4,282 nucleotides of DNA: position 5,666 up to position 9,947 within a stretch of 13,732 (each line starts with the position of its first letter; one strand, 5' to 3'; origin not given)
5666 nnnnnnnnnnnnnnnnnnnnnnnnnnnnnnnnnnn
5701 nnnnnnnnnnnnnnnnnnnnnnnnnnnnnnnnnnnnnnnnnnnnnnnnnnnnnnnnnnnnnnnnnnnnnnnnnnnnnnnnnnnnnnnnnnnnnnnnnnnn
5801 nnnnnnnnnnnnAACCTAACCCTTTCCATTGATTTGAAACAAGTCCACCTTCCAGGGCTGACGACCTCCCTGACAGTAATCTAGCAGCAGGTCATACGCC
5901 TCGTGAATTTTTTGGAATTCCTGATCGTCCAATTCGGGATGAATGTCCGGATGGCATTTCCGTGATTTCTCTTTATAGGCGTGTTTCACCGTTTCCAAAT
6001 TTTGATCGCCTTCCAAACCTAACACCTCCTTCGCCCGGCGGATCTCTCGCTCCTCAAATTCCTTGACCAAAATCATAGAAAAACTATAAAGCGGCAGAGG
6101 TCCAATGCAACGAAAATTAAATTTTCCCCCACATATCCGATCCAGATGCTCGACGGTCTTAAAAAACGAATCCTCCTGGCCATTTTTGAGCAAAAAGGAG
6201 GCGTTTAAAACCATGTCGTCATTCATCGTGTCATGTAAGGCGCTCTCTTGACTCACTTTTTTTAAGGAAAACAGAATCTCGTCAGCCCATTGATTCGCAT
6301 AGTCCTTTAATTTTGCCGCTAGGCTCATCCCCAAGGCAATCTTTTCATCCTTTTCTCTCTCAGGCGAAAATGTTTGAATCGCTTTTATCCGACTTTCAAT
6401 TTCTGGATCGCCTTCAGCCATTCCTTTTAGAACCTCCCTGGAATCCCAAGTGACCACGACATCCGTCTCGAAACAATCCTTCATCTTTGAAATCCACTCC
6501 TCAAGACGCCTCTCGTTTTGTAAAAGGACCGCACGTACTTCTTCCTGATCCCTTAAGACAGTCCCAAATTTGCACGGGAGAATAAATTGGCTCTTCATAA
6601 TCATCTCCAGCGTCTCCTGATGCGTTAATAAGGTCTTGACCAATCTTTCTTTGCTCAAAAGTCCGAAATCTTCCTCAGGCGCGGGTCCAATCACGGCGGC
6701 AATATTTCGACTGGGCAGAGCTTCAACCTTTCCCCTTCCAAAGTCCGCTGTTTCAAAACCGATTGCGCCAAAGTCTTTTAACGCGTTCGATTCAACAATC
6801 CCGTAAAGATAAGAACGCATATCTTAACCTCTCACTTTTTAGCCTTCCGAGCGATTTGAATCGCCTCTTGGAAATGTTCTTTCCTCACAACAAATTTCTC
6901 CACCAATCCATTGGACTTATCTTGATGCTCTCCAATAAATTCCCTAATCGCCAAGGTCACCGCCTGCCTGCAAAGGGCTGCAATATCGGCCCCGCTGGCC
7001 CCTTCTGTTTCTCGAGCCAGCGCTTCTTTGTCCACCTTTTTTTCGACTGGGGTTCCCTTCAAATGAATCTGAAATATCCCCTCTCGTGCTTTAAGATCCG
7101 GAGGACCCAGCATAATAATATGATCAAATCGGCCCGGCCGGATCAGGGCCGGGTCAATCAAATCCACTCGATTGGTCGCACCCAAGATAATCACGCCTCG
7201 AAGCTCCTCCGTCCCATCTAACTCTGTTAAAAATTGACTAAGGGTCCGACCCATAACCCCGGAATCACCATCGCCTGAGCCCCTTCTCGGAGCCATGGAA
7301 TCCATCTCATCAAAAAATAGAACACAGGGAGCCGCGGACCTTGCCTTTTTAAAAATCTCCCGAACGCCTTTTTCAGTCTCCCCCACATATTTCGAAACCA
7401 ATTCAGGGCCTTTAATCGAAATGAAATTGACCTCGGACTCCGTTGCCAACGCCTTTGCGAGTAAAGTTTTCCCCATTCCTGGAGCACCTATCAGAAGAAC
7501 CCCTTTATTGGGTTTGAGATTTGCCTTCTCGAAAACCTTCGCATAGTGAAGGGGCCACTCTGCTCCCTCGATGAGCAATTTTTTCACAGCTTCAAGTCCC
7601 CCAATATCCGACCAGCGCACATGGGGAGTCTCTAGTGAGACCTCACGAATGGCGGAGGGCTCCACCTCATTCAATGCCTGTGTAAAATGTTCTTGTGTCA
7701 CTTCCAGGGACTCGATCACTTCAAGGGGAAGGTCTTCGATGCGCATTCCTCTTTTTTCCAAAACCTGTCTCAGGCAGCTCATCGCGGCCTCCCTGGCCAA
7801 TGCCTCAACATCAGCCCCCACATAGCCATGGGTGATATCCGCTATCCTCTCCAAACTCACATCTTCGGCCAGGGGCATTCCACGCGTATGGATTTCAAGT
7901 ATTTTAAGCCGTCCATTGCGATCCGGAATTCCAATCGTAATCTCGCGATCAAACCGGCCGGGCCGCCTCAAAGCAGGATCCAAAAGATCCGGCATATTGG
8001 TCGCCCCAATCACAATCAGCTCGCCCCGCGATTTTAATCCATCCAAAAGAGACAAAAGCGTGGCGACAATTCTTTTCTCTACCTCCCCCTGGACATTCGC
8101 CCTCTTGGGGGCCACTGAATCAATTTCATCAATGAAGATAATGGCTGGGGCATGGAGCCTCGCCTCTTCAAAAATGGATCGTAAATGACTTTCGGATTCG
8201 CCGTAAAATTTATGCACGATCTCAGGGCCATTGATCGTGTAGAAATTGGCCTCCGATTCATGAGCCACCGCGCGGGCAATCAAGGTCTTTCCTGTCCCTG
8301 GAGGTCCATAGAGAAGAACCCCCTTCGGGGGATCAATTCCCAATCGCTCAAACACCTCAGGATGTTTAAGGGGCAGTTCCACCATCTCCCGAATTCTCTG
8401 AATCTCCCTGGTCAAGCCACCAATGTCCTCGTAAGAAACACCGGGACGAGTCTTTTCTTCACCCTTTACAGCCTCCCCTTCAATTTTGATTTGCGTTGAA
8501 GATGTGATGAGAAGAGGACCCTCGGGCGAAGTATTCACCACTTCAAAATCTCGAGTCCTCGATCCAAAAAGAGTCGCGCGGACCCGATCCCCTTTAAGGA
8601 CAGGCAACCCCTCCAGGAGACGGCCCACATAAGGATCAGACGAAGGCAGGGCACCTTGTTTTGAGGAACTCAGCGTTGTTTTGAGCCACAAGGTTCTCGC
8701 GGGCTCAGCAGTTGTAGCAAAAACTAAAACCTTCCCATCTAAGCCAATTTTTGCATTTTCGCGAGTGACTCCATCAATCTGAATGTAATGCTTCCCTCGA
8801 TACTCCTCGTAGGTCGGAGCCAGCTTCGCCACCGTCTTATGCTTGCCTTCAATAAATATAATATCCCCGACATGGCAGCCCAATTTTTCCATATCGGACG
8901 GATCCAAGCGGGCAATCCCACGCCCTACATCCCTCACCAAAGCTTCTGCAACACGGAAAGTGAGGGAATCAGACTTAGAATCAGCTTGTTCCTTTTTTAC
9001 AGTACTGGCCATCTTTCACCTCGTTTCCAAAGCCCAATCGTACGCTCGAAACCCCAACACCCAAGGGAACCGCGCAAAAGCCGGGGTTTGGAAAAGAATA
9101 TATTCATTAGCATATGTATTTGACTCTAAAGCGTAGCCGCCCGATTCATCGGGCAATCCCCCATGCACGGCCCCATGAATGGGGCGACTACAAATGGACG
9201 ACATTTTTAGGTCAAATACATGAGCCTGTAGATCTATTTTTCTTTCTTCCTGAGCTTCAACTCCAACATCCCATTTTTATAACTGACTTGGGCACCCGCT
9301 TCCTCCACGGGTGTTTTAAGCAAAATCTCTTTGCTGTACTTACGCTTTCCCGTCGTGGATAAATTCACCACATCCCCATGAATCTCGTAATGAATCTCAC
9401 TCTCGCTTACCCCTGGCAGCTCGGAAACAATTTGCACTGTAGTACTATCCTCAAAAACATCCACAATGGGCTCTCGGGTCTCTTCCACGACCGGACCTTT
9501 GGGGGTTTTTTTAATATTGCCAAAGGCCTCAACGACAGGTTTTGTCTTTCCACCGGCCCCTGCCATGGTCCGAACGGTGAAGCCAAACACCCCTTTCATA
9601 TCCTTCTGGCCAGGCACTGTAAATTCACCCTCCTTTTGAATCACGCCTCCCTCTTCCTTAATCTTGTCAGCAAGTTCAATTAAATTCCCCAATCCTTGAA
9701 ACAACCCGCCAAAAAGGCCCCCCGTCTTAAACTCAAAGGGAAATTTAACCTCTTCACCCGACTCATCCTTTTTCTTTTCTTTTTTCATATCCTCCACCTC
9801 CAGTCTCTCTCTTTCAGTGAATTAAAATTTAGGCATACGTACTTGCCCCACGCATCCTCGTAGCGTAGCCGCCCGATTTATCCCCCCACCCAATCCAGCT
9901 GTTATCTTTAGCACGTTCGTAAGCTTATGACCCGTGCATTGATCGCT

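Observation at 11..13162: Composite palindromic element family (REP/BIME- or MITE-like) in seven intergenic gaps, partitioning the gvp cluster into modules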

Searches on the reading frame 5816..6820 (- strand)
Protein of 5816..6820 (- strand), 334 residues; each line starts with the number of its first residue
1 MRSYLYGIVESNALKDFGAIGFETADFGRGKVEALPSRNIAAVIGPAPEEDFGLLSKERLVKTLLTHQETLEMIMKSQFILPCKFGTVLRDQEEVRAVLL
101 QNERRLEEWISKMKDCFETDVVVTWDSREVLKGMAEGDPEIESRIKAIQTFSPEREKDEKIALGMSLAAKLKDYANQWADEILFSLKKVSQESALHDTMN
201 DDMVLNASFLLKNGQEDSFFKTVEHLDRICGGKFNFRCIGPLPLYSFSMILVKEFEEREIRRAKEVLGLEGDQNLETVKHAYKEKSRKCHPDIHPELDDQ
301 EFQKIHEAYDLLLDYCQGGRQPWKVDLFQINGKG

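Call 7: search_protein_families(library=pfam, proteins=[window:5816-6820:-], max_evalue=0.01)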
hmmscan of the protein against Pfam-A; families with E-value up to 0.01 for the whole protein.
window:5816-6820:- (334 aa): 2 families
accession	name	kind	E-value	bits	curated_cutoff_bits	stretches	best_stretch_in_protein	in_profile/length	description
PF06386.16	GvpL_GvpF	-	3.7e-48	165.1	23.6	1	4-248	3-244/245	Gas vesicle synthesis protein GvpL/GvpF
PF00226.36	DnaJ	-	4.6e-10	39.9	27.8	1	265-314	4-55/63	DnaJ domain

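Call 35: find_homologous_proteins(query=window:5816-6820:-, max_evalue=1e-20)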
Query window:5816-6820:- (334 aa): 23 proteins with E <= 1e-20 among 2071 candidates.
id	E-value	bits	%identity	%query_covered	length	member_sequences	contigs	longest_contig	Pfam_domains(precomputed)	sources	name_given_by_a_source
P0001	2.0e-222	755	100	100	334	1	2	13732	PF00226.37,PF06386.17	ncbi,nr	ncbi:MAG: GvpL/GvpF family gas vesicle protein [Chlamydiae bacterium]|nr:GvpL/GvpF family gas vesicl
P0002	5.1e-193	659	89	100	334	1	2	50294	PF00226.37,PF06386.17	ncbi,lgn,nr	ncbi:MAG: GvpL/GvpF family gas vesicle protein [Chlamydiae bacterium]|nr:GvpL/GvpF family gas vesicl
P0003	8.3e-112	392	53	99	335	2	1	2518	PF00226.37,PF06386.17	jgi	jgi:hypothetical protein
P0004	9.9e-110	385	54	99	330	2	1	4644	PF00226.37,PF06386.17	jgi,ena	-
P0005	2.3e-106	374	52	99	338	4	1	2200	PF00226.37,PF06386.17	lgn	-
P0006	1.6e-105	371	52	99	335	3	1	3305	PF00226.37,PF06386.17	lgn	-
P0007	1.7e-105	371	52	99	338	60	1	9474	PF00226.37,PF06386.17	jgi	-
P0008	1.4e-103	365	52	99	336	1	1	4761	PF00226.37,PF06386.17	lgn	-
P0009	1.9e-102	361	51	99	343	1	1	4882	PF00226.37,PF06386.17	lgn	-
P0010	2.5e-100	354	50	99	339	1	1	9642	PF00226.37,PF06386.17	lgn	-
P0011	3.3e-98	347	47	99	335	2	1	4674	PF00226.37,PF06386.17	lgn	-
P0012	1.2e-94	335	47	99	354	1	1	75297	PF00226.37,PF06386.17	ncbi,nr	ncbi:MAG: GvpL/GvpF family gas vesicle protein [Candidatus Eisenbacteria bacterium]|nr:GvpL/GvpF fam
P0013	7.8e-92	326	47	99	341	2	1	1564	PF00226.37,PF06386.17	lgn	-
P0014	6.8e-91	323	45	99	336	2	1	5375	PF00226.37,PF06386.17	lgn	-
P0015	1.6e-86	309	47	99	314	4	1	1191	PF00226.37,PF06386.17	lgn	-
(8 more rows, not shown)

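Call 36: find_encoding_contigs(protein=P0002, flank=10000, max_places=4)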
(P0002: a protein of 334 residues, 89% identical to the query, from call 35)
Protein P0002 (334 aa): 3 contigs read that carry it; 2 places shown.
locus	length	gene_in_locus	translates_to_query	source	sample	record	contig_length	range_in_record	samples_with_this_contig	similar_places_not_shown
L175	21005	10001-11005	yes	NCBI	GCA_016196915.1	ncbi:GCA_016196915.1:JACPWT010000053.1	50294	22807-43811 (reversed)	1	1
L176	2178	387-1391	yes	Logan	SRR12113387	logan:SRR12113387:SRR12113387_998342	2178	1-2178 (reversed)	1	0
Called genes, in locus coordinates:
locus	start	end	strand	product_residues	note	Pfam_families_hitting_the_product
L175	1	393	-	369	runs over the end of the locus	PF08448:PAS_4, PF13426:PAS_9 (weak), PF00512:HisKA, PF02518:HATPase_c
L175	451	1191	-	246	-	-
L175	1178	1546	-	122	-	PF00072:Response_reg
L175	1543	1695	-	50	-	-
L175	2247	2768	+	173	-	-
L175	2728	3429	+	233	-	PF08843:AbiEii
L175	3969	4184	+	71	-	PF00741:Gas_vesicle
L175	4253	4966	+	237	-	-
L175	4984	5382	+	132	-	-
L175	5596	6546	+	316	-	PF07728:AAA_5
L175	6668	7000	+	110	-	-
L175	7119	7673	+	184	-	-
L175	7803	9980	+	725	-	PF02359:CDC48_N, PF02933:CDC48_2, PF05496:RuvB_N (weak), PF13191:AAA_16 (weak), PF00004:AAA, PF17862:AAA_lid_3, PF00004:AAA, PF17862:AAA_lid_3, +20 more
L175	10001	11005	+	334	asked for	PF06386:GvpL_GvpF, PF00226:DnaJ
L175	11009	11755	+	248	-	PF06386:GvpL_GvpF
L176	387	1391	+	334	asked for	PF06386:GvpL_GvpF, PF00226:DnaJ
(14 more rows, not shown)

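Call 37: find_encoding_contigs(protein=P0001, flank=10000, max_places=4)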
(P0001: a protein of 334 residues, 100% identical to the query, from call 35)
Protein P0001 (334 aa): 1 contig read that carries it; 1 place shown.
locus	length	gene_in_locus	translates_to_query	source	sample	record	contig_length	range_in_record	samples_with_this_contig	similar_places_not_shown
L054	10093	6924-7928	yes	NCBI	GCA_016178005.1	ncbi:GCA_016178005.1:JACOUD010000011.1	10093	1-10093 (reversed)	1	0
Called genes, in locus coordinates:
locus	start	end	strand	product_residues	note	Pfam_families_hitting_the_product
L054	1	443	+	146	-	PF08843:AbiEii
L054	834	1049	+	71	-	PF00741:Gas_vesicle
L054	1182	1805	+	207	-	-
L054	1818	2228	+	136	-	-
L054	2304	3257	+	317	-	PF07728:AAA_5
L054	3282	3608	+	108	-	-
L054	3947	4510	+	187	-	-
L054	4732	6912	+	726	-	PF02359:CDC48_N, PF02933:CDC48_2, PF05496:RuvB_N (weak), PF13191:AAA_16 (weak), PF00004:AAA, PF17862:AAA_lid_3, PF00004:AAA, PF17862:AAA_lid_3, +13 more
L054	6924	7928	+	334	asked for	PF06386:GvpL_GvpF, PF00226:DnaJ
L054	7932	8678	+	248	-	PF06386:GvpL_GvpF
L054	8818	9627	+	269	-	PF06386:GvpL_GvpF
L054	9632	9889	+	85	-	PF05120:GvpG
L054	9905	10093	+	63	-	?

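Call 76: find_encoding_contigs(protein=P0012, flank=8000, max_places=1)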
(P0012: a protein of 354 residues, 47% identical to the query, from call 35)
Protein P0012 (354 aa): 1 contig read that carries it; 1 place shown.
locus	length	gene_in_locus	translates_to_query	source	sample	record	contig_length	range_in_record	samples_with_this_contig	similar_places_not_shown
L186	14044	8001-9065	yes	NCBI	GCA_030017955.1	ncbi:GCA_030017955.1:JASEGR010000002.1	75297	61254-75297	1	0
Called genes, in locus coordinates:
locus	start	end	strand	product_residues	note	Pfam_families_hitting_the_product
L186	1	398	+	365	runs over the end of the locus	PF08448:PAS_4 (weak), PF00512:HisKA, PF02518:HATPase_c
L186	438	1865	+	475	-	PF00072:Response_reg, PF01078:Mg_chelatase (faint), PF00158:Sigma54_activat, PF14532:Sigma54_activ_2, PF07724:AAA_2 (weak), PF07728:AAA_5, PF25601:AAA_lid_14, PF02954:HTH_8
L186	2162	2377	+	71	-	PF00741:Gas_vesicle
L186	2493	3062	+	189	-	-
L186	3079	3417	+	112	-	-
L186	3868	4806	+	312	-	PF07728:AAA_5, PF07726:AAA_3 (faint)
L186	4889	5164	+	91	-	-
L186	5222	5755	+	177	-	-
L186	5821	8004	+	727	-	PF02359:CDC48_N, PF02933:CDC48_2, PF05496:RuvB_N (weak), PF13191:AAA_16 (weak), PF00004:AAA, PF17862:AAA_lid_3, PF00004:AAA, PF17862:AAA_lid_3, +18 more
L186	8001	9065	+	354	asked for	PF06386:GvpL_GvpF, PF00226:DnaJ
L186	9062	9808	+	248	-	PF06386:GvpL_GvpF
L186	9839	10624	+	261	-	PF06386:GvpL_GvpF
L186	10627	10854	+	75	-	PF05120:GvpG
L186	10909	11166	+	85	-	-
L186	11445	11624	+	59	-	-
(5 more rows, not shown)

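Call 77: find_encoding_contigs(protein=P0010, flank=8000, max_places=1)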
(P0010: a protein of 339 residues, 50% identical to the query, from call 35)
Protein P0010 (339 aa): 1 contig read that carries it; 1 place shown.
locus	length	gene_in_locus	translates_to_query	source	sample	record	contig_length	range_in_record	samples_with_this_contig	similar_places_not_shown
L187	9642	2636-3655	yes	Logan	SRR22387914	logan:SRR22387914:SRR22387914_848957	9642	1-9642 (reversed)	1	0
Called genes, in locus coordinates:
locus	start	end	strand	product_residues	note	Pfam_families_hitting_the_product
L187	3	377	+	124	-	?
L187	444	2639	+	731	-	PF02359:CDC48_N, PF02933:CDC48_2, PF05496:RuvB_N (weak), PF13191:AAA_16 (weak), PF00004:AAA, PF17862:AAA_lid_3, PF00004:AAA, PF17862:AAA_lid_3, +21 more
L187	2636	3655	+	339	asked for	PF06386:GvpL_GvpF, PF00226:DnaJ (weak)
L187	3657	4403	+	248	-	PF06386:GvpL_GvpF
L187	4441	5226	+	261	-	PF06386:GvpL_GvpF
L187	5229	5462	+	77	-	PF05120:GvpG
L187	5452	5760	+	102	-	-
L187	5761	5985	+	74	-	PF00741:Gas_vesicle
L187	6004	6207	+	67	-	-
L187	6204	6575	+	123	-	PF05121:GvpK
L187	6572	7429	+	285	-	PF06386:GvpL_GvpF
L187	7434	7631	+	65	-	PF00741:Gas_vesicle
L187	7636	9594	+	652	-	PF13481:AAA_25 (faint), PF02374:ArsA_ATPase, PF10609:ParA (faint), PF01656:CbiA (weak), PF02374:ArsA_ATPase, PF13614:AAA_31 (weak)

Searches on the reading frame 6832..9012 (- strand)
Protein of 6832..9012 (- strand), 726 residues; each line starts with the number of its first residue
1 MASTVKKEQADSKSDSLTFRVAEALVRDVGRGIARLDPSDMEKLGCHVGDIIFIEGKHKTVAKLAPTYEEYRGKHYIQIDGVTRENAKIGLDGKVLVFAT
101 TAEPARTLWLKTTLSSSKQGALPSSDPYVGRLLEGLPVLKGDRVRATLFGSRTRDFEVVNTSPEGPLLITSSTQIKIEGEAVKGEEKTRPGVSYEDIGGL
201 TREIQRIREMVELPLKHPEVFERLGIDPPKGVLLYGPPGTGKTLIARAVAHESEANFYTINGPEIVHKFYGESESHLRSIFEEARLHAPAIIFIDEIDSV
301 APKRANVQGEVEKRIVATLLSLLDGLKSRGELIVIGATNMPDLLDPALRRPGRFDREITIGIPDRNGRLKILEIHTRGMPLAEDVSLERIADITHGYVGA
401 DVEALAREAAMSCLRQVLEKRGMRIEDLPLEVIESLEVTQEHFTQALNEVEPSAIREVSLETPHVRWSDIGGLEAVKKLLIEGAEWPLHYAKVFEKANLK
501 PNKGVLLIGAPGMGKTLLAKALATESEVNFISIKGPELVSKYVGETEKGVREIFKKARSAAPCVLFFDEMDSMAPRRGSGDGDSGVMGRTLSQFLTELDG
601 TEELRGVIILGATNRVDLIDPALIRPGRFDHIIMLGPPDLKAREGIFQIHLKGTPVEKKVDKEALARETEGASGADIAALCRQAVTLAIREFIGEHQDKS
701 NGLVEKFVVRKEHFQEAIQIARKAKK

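Call 7: search_protein_families(library=pfam, proteins=[window:6832-9012:-], max_evalue=0.01)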
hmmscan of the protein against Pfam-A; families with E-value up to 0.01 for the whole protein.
window:6832-9012:- (726 aa): 43 families (the best 25 are shown)
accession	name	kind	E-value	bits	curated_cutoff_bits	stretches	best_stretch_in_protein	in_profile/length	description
PF00004.35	AAA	-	3.9e-91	302.8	21.2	2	232-361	1-130/131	ATPase family associated with various cellular activities (AAA)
PF17862.7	AAA_lid_3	-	1.2e-25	89.1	27.2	2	384-420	1-37/45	AAA+ lid domain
PF02359.24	CDC48_N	-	1.2e-22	80.4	35.1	1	19-97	2-80/85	Cell division protein 48 (CDC48), N-terminal domain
PF05496.18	RuvB_N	-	5.2e-16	59.3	27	2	231-302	35-98/159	Holliday junction DNA helicase RuvB P-loop domain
PF13191.12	AAA_16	-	1.6e-14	55.2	32.6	2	221-334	16-136/167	AAA ATPase domain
PF02933.23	CDC48_2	-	9e-12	44.9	22.4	1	126-183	8-63/64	Cell division protein 48 (CDC48), domain 2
PF07728.20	AAA_5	-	2.2e-10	41.1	22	1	231-349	1-136/139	AAA domain (dynein-related subfamily)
PF13401.12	AAA_22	-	2.5e-10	41.2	27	1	232-324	8-109/130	AAA domain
PF13173.12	AAA_14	-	1.2e-09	38.7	27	2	232-311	5-85/129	AAA domain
PF20720.3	nSTAND3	-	3.6e-09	36.9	27.2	1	498-543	13-61/155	Novel STAND NTPase 3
PF06068.19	TIP49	-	4.4e-09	36.4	23.8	1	502-556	50-105/347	TIP49 P-loop domain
PF07724.20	AAA_2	-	1.3e-08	35.5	27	0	232-325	6-101/166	AAA domain (Cdc48 subfamily)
PF13671.12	AAA_33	-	1.5e-08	35.5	27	1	232-339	2-79/143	AAA domain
PF13521.12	AAA_28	-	6e-08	33.5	27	1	505-545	2-38/164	AAA domain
PF01695.23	IstB_IS21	-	1.3e-07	31.8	24.1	0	502-570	92-162/238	IstB-like ATP binding protein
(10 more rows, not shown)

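Call 13: find_encoding_contigs(protein=window:6832-9012:-, flank=10000, max_places=6)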
Protein window:6832-9012:- (726 aa): 1 contig read that carries it; 1 place shown.
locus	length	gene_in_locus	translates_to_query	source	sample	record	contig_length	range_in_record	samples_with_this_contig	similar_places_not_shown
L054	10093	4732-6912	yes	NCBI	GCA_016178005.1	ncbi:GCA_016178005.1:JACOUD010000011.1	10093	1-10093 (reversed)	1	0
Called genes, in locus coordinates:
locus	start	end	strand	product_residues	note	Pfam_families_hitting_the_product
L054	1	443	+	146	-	PF08843:AbiEii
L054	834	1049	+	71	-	PF00741:Gas_vesicle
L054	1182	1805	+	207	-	-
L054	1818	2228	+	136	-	-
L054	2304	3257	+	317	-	PF07728:AAA_5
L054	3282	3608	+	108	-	-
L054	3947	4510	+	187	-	-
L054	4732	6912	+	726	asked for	PF02359:CDC48_N, PF02933:CDC48_2, PF05496:RuvB_N (weak), PF13191:AAA_16 (weak), PF00004:AAA, PF17862:AAA_lid_3, PF00004:AAA, PF17862:AAA_lid_3, +13 more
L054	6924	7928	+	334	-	PF06386:GvpL_GvpF, PF00226:DnaJ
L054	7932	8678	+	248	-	PF06386:GvpL_GvpF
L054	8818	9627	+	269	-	PF06386:GvpL_GvpF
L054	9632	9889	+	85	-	PF05120:GvpG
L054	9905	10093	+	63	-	?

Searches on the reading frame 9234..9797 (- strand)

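Call 7: search_protein_families(library=pfam, proteins=[window:9234-9797:-], max_evalue=0.01)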
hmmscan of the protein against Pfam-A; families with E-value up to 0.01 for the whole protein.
window:9234-9797:- (187 aa): 1 family
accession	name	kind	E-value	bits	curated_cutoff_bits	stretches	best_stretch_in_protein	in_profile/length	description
PF00011.27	HSP20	-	0.0069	16.9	20.8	0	133-186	21-89/102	Hsp20/alpha crystallin family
